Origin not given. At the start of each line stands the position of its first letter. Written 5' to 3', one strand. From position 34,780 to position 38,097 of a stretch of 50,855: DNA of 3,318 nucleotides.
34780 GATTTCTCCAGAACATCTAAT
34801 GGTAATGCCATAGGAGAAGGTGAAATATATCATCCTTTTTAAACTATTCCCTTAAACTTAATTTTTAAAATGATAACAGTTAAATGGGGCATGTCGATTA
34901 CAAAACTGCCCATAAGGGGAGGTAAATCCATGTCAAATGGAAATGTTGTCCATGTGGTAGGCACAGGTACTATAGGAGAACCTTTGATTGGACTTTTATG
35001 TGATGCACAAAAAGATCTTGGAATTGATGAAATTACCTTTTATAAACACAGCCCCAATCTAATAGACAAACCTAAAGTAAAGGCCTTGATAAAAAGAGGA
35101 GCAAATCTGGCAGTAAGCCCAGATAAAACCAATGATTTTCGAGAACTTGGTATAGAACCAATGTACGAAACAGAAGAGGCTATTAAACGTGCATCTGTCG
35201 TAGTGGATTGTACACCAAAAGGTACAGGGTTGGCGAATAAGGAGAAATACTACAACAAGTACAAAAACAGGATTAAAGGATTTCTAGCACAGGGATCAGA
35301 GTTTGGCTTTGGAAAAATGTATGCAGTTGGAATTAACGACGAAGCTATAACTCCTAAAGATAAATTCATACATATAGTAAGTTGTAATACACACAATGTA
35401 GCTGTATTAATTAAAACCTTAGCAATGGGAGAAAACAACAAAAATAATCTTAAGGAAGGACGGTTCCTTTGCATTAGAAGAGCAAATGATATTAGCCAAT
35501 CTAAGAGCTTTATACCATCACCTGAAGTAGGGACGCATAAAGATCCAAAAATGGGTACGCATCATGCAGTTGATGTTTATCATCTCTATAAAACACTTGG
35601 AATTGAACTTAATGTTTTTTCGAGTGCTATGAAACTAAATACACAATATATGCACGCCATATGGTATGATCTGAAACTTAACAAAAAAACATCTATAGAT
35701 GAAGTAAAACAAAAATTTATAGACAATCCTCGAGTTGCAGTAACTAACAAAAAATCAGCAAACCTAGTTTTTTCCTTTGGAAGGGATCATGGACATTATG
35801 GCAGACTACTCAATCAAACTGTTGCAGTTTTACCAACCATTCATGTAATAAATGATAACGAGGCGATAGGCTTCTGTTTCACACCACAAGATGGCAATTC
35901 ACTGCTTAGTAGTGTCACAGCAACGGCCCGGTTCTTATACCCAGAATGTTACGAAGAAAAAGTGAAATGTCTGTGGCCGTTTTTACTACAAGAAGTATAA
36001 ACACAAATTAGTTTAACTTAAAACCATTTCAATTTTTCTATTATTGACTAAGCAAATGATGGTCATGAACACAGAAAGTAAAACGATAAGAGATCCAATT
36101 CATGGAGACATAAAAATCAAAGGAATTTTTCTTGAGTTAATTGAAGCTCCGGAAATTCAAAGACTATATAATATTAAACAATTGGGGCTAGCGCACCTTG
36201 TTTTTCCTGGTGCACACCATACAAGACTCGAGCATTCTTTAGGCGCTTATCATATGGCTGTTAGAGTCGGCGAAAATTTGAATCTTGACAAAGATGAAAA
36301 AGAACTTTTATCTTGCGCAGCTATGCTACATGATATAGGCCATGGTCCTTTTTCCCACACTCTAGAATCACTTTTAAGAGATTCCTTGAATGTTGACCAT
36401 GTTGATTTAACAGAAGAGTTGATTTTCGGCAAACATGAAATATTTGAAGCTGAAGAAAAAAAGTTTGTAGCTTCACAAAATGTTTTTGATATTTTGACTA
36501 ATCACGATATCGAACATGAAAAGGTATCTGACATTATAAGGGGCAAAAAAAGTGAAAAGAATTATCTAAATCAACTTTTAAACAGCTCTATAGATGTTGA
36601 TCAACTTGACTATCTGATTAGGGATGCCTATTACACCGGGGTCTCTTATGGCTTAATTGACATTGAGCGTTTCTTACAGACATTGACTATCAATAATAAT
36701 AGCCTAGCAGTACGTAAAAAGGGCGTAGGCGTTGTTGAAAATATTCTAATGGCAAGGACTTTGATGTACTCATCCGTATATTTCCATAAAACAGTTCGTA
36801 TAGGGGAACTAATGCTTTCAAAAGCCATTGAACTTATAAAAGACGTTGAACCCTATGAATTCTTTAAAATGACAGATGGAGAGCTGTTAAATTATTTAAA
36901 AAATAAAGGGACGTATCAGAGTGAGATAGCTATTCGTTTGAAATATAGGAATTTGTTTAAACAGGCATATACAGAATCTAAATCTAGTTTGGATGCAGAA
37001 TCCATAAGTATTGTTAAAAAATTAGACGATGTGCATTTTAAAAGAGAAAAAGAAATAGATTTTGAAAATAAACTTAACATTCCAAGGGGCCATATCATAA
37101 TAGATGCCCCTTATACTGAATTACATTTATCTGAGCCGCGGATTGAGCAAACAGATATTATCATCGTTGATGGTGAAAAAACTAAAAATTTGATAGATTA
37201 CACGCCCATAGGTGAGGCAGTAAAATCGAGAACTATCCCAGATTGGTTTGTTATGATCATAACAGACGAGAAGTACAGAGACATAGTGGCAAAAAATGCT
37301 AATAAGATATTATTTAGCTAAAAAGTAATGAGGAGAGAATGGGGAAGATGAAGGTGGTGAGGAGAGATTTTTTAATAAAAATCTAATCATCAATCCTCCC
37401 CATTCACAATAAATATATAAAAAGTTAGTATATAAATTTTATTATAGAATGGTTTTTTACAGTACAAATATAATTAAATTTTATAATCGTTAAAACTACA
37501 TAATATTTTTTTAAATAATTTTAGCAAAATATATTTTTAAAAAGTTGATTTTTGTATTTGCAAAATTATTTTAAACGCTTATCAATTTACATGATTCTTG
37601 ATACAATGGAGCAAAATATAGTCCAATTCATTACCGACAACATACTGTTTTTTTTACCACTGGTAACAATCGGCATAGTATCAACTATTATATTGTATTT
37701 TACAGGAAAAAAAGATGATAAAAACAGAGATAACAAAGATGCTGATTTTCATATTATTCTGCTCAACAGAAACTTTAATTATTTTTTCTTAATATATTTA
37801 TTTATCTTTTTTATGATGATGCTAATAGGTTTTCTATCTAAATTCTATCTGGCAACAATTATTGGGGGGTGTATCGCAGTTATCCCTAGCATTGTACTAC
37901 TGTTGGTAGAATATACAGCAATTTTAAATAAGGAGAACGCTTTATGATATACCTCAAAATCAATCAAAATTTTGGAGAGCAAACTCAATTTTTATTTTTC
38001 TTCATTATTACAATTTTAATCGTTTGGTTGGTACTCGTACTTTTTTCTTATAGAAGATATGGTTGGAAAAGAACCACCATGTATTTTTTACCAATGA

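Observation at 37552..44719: Eight-gene isoprenoid-tailoring operon: three UbiA prenyltransferases, a GGR-type reductase, a CrtI/CrtD-type desaturase and a CruF-like membrane protein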

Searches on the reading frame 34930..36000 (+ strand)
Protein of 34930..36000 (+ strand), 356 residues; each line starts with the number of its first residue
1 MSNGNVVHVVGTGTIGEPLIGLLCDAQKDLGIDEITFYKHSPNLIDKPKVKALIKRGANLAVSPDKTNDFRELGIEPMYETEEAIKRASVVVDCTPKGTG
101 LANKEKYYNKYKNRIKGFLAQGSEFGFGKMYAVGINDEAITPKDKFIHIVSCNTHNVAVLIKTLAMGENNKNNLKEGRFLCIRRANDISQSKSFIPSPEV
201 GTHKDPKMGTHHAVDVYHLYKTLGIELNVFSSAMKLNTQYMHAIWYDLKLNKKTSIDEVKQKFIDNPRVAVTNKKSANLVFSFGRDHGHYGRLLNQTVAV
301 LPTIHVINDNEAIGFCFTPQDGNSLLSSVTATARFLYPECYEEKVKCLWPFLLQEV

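Call 80: search_protein_families(library=pfam, proteins=[window:34930-36000:+], max_evalue=0.01)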
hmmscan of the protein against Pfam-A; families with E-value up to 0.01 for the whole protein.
window:34930-36000:+ (356 aa): 1 family
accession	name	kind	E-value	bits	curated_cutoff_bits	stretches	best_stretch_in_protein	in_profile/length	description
PF02800.25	Gp_dh_C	-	0.0057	16.7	24.4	1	208-273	53-116/158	Glyceraldehyde 3-phosphate dehydrogenase, C-terminal domain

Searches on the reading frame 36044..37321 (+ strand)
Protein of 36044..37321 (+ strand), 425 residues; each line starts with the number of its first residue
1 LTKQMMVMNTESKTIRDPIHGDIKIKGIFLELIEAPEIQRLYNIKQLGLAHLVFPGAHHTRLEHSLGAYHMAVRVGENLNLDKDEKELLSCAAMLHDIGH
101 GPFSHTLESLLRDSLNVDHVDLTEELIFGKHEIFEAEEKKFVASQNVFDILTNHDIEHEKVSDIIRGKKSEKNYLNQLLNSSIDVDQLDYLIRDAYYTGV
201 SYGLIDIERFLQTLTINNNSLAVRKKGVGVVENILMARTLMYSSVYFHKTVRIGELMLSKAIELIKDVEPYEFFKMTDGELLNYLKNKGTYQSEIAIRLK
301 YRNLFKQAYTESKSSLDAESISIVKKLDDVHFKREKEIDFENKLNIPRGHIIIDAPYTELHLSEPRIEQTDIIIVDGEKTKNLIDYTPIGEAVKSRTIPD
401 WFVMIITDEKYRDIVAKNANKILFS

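Call 80: search_protein_families(library=pfam, proteins=[window:36044-37321:+], max_evalue=0.01)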
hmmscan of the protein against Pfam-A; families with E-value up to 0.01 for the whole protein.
window:36044-37321:+ (425 aa): 2 families
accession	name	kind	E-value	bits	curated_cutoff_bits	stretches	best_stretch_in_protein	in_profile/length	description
PF19276.4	HD_assoc_2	-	5e-34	118.1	23.1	1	205-423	1-211/222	HD associated region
PF01966.28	HD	-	1e-11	45.6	22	1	61-193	1-115/116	HD domain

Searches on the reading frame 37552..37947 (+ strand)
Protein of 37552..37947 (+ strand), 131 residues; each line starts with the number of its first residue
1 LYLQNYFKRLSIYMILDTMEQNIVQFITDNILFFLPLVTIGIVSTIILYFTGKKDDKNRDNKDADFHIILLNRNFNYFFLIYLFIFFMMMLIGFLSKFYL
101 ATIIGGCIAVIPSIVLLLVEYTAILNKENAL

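Call 3: search_protein_families(library=pfam, proteins=[window:37552-37947:+], max_evalue=0.01)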
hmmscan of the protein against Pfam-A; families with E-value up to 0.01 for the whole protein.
window:37552-37947:+ (131 aa): 0 families

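Call 4: search_protein_families(library=ncbifam, proteins=[window:37552-37947:+], max_evalue=0.01)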
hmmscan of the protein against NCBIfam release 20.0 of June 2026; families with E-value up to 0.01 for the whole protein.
window:37552-37947:+ (131 aa): 0 families

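Call 62: search_protein_families(library=pfam, proteins=[window:37606-37947:+], max_evalue=10)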
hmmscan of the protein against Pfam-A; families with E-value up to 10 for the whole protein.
window:37606-37947:+ (113 aa): 5 families
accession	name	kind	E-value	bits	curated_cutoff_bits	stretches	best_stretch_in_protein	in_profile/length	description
PF00664.28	ABC_membrane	-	0.031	14.4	28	1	13-85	2-68/274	ABC transporter transmembrane region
PF03030.21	H_PPase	-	0.045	12.8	29.7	1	11-99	234-321/645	Inorganic H+ pyrophosphatase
PF01529.25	DHHC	-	0.21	12.1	28.7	1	14-84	49-119/133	DHHC palmitoyltransferase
PF17353.8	DUF5381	-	0.4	10.9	26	1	60-112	22-72/170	Family of unknown function (DUF5381)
PF10112.14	Halogen_Hydrol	-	4.2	7.8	29.8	1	6-47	17-57/191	5-bromo-4-chloroindolyl phosphate hydrolysis protein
